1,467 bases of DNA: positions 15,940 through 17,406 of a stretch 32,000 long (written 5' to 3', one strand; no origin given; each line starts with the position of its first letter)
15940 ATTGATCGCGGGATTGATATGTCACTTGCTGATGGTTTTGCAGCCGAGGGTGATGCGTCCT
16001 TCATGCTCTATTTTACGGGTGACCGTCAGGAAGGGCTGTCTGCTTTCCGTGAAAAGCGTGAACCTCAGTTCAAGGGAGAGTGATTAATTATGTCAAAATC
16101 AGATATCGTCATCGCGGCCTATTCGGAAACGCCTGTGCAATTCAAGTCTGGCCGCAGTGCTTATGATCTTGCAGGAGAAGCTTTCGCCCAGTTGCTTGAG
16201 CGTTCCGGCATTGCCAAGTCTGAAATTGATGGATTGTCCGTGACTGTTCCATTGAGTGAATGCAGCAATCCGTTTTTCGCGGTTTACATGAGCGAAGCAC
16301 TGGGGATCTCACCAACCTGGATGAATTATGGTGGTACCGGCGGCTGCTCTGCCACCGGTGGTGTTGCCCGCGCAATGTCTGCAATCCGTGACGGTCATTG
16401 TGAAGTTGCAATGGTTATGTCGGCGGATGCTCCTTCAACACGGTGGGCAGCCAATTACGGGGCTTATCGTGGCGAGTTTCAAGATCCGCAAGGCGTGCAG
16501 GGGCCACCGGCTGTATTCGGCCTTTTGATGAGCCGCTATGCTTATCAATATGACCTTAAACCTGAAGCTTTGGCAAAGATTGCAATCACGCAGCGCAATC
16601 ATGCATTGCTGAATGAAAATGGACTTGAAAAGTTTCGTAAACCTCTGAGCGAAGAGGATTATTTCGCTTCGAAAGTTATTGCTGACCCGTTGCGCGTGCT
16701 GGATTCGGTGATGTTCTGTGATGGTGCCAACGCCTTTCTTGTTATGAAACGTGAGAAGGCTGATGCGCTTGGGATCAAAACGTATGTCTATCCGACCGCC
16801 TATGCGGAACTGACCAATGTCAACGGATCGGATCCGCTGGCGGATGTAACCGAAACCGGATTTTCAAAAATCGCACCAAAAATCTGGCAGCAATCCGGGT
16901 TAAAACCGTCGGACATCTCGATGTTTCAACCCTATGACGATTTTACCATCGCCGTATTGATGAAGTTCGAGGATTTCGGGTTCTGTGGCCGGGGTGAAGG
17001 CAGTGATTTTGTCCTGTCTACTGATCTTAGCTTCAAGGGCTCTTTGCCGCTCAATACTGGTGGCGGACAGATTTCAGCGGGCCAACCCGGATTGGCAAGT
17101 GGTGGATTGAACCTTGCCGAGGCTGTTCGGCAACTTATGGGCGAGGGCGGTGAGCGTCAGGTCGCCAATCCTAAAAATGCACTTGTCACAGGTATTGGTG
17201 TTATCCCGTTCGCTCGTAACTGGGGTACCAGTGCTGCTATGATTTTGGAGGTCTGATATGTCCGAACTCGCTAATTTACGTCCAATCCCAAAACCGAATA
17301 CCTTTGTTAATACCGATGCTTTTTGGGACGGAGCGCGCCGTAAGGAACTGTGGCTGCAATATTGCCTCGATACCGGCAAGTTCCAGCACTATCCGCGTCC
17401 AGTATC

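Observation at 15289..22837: Seven-gene operon resembling aldolytic acyl side-chain cleavage, physically attached to a furoyl-CoA-type pathway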

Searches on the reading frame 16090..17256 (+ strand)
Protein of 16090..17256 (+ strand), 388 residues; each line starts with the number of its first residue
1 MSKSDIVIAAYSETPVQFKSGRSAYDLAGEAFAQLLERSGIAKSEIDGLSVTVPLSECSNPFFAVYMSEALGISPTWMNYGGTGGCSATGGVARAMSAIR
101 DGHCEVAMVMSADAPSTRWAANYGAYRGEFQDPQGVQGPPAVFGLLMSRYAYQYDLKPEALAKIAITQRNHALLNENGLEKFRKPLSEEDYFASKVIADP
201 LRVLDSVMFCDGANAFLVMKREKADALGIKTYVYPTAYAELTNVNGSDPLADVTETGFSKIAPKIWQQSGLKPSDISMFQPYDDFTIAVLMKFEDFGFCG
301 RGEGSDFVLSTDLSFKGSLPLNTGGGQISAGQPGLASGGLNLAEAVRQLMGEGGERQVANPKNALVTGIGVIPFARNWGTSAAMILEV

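Call 3: search_protein_families(library=pfam, proteins=[window:16090-17256:+])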
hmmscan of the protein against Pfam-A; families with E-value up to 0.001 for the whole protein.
window:16090-17256:+ (388 aa): 2 families
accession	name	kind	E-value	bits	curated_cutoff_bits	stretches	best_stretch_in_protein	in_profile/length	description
PF22691.2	Thiolase_C_1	-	1.2e-35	122.8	28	1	251-372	13-133/144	Thiolase C-terminal domain-like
PF00108.29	Thiolase_N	-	3.2e-05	23.9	26.4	1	8-220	3-258/260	Thiolase, N-terminal domain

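Call 6: search_protein_families(library=ncbifam, proteins=[window:16090-17256:+])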
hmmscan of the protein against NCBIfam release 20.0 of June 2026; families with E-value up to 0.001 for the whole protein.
window:16090-17256:+ (388 aa): 28 families (the best 25 are shown)
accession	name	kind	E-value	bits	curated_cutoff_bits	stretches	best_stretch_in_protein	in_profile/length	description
NF004811.0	PRK06158.1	subfamily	3.2e-66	223.9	421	1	5-370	9-367/384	acetyl-CoA acetyltransferase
NF005892.0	PRK07855.1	subfamily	6.5e-55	186.6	469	1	6-373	8-381/390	lipid-transfer protein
NF006010.0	PRK08142.1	subfamily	2e-52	178.2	462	1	6-387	8-386/388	thiolase domain-containing protein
NF004720.0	PRK06064.1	subfamily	2.9e-45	154.7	420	1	5-370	3-374/389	thiolase domain-containing protein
NF004810.0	PRK06157.1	equivalog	2.1e-34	119.3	403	1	14-374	17-386/400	acetyl-CoA acetyltransferase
NF006102.0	PRK08256.1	subfamily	1.6e-33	116.4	436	1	25-371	25-381/394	lipid-transfer protein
NF004715.0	PRK06059.1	equivalog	7.9e-33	114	424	1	21-370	20-387/399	lipid-transfer protein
NF053570.1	AcCoTHIOL_METTL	equivalog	6.1e-32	110.9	600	1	10-370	8-370/385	acetyl-CoA acetyltransferase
NF005704.0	PRK07516.1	subfamily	2.1e-28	99.4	412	1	6-371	4-375/389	thiolase domain-containing protein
NF009228.0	PRK12578.1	subfamily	5.3e-28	97.7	485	1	25-367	24-371/387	thiolase domain-containing protein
NF053628.1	BnzsclthlBbsBGT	equivalog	2.7e-25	89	750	1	81-368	79-369/389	benzoylsuccinyl-CoA thiolase subunit BbsB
NF006180.0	PRK08313.1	subfamily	3.8e-23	82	514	1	23-368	24-369/389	thiolase domain-containing protein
NF004982.0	PRK06365.1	equivalog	7.3e-19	68.1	695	2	274-351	313-390/430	thiolase domain-containing protein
NF004936.0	PRK06289.1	equivalog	3.1e-18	65.7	375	1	87-370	90-390/405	acetyl-CoA acetyltransferase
NF004722.0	PRK06066.1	equivalog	6.9e-18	64.8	516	1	135-373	138-374/385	thiolase domain-containing protein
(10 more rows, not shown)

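Call 8: search_solved_structures(query=window:16090-17256:+, max_evalue=0.00001, show_alignments=2)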
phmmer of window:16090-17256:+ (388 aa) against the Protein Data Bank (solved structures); distinct sequences matched with E-value up to 0.00001: 22.
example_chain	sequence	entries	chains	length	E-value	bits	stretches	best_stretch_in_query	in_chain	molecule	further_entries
9myr_A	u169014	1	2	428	3e-48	168.2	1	29-372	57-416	Nonspecific lipid-transfer protein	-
4u4e_A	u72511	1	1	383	1.5e-39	139.7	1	21-372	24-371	Thiolase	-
6ok1_A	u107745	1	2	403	8.3e-35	124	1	8-371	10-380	Lipid-transfer protein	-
7yvy_A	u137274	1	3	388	2.7e-30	109.2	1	7-368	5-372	Acetyl-CoA acetyltransferase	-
7pxp_C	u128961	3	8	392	5.9e-24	88.3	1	118-369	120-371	Benzoylsuccinyl-CoA thiolase subunit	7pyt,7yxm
6hsj_A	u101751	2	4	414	4.5e-19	72.2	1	136-371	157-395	SCP2-thiolase (type-1)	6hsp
6hrv_A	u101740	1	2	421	4.7e-19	72.2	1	136-371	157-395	SCP2-thiolase (type-1)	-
4yzo_A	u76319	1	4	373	1.9e-17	66.9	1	134-365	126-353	Putative acyl-CoA acyltransferase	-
6esq_A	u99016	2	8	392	6.6e-17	65.1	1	5-351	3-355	acetoacetyl-CoA thiolase | Acetyl-CoA acetyltransferase thiolase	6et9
3zbl_A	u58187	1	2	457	2.6e-16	63.1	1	84-353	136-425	3-KETOACYL-COA THIOLASE-LIKE PROTEIN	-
3zbg_A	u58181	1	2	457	5.8e-16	62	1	84-354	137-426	3-KETOACYL-COA THIOLASE-LIKE PROTEIN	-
3zbk_A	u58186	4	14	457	6.2e-16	61.9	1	85-353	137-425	3-KETOACYL-COA THIOLASE-LIKE PROTEIN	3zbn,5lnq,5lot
4bia_A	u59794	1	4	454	4.2e-14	55.9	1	190-361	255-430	3-KETOACYL-COA THIOLASE, PUTATIVE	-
4bi9_A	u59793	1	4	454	4.8e-14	55.7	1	190-361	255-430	3-KETOACYL-COA THIOLASE, PUTATIVE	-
5m3k_C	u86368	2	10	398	1.2e-13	54.4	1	265-360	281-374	2,4-diacetylphloroglucinol biosynthesis protein PhlC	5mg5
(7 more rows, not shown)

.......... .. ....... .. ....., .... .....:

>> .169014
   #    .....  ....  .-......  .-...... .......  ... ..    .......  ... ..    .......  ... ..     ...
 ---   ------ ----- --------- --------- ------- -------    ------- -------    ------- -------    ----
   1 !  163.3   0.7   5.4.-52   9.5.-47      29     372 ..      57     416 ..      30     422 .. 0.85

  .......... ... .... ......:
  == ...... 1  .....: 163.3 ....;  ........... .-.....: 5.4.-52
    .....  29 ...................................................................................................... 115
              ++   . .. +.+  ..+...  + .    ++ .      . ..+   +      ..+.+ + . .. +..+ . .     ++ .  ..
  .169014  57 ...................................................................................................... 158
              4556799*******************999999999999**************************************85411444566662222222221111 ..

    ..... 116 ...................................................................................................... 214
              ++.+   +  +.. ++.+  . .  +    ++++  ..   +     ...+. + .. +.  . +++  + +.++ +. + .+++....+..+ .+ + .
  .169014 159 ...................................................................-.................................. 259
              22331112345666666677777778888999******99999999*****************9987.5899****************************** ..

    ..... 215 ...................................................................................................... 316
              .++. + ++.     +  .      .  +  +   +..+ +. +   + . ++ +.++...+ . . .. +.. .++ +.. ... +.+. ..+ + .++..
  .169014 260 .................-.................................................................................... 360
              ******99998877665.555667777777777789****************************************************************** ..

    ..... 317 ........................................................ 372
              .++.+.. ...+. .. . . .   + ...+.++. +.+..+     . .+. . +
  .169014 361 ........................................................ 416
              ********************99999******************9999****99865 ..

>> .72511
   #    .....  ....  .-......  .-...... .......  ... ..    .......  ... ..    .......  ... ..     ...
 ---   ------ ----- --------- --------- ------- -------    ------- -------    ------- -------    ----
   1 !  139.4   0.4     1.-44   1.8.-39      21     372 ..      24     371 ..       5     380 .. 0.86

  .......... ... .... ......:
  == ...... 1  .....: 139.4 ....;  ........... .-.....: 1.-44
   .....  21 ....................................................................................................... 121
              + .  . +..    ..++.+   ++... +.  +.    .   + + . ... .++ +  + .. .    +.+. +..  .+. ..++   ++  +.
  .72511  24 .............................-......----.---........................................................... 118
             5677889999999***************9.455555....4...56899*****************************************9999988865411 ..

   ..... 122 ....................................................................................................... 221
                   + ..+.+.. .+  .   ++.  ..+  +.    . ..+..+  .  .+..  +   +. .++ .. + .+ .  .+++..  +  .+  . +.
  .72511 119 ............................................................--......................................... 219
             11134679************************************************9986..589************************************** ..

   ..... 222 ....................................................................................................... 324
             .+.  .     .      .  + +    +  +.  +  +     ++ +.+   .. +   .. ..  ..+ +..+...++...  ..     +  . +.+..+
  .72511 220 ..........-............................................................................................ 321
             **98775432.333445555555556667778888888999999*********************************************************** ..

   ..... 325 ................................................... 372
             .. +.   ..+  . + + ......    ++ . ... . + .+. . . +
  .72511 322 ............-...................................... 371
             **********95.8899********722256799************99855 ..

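Call 9: search_solved_structures(query=window:16090-17256:+, max_evalue=1e-20, show_alignments=5)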
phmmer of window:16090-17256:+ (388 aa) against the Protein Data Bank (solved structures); distinct sequences matched with E-value up to 1e-20: 5.
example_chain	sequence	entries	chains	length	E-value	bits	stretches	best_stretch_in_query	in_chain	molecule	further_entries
9myr_A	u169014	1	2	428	3e-48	168.2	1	29-372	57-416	Nonspecific lipid-transfer protein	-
4u4e_A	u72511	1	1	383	1.5e-39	139.7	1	21-372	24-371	Thiolase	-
6ok1_A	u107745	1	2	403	8.3e-35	124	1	8-371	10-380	Lipid-transfer protein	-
7yvy_A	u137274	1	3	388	2.7e-30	109.2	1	7-368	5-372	Acetyl-CoA acetyltransferase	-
7pxp_C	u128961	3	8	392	5.9e-24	88.3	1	118-369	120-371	Benzoylsuccinyl-CoA thiolase subunit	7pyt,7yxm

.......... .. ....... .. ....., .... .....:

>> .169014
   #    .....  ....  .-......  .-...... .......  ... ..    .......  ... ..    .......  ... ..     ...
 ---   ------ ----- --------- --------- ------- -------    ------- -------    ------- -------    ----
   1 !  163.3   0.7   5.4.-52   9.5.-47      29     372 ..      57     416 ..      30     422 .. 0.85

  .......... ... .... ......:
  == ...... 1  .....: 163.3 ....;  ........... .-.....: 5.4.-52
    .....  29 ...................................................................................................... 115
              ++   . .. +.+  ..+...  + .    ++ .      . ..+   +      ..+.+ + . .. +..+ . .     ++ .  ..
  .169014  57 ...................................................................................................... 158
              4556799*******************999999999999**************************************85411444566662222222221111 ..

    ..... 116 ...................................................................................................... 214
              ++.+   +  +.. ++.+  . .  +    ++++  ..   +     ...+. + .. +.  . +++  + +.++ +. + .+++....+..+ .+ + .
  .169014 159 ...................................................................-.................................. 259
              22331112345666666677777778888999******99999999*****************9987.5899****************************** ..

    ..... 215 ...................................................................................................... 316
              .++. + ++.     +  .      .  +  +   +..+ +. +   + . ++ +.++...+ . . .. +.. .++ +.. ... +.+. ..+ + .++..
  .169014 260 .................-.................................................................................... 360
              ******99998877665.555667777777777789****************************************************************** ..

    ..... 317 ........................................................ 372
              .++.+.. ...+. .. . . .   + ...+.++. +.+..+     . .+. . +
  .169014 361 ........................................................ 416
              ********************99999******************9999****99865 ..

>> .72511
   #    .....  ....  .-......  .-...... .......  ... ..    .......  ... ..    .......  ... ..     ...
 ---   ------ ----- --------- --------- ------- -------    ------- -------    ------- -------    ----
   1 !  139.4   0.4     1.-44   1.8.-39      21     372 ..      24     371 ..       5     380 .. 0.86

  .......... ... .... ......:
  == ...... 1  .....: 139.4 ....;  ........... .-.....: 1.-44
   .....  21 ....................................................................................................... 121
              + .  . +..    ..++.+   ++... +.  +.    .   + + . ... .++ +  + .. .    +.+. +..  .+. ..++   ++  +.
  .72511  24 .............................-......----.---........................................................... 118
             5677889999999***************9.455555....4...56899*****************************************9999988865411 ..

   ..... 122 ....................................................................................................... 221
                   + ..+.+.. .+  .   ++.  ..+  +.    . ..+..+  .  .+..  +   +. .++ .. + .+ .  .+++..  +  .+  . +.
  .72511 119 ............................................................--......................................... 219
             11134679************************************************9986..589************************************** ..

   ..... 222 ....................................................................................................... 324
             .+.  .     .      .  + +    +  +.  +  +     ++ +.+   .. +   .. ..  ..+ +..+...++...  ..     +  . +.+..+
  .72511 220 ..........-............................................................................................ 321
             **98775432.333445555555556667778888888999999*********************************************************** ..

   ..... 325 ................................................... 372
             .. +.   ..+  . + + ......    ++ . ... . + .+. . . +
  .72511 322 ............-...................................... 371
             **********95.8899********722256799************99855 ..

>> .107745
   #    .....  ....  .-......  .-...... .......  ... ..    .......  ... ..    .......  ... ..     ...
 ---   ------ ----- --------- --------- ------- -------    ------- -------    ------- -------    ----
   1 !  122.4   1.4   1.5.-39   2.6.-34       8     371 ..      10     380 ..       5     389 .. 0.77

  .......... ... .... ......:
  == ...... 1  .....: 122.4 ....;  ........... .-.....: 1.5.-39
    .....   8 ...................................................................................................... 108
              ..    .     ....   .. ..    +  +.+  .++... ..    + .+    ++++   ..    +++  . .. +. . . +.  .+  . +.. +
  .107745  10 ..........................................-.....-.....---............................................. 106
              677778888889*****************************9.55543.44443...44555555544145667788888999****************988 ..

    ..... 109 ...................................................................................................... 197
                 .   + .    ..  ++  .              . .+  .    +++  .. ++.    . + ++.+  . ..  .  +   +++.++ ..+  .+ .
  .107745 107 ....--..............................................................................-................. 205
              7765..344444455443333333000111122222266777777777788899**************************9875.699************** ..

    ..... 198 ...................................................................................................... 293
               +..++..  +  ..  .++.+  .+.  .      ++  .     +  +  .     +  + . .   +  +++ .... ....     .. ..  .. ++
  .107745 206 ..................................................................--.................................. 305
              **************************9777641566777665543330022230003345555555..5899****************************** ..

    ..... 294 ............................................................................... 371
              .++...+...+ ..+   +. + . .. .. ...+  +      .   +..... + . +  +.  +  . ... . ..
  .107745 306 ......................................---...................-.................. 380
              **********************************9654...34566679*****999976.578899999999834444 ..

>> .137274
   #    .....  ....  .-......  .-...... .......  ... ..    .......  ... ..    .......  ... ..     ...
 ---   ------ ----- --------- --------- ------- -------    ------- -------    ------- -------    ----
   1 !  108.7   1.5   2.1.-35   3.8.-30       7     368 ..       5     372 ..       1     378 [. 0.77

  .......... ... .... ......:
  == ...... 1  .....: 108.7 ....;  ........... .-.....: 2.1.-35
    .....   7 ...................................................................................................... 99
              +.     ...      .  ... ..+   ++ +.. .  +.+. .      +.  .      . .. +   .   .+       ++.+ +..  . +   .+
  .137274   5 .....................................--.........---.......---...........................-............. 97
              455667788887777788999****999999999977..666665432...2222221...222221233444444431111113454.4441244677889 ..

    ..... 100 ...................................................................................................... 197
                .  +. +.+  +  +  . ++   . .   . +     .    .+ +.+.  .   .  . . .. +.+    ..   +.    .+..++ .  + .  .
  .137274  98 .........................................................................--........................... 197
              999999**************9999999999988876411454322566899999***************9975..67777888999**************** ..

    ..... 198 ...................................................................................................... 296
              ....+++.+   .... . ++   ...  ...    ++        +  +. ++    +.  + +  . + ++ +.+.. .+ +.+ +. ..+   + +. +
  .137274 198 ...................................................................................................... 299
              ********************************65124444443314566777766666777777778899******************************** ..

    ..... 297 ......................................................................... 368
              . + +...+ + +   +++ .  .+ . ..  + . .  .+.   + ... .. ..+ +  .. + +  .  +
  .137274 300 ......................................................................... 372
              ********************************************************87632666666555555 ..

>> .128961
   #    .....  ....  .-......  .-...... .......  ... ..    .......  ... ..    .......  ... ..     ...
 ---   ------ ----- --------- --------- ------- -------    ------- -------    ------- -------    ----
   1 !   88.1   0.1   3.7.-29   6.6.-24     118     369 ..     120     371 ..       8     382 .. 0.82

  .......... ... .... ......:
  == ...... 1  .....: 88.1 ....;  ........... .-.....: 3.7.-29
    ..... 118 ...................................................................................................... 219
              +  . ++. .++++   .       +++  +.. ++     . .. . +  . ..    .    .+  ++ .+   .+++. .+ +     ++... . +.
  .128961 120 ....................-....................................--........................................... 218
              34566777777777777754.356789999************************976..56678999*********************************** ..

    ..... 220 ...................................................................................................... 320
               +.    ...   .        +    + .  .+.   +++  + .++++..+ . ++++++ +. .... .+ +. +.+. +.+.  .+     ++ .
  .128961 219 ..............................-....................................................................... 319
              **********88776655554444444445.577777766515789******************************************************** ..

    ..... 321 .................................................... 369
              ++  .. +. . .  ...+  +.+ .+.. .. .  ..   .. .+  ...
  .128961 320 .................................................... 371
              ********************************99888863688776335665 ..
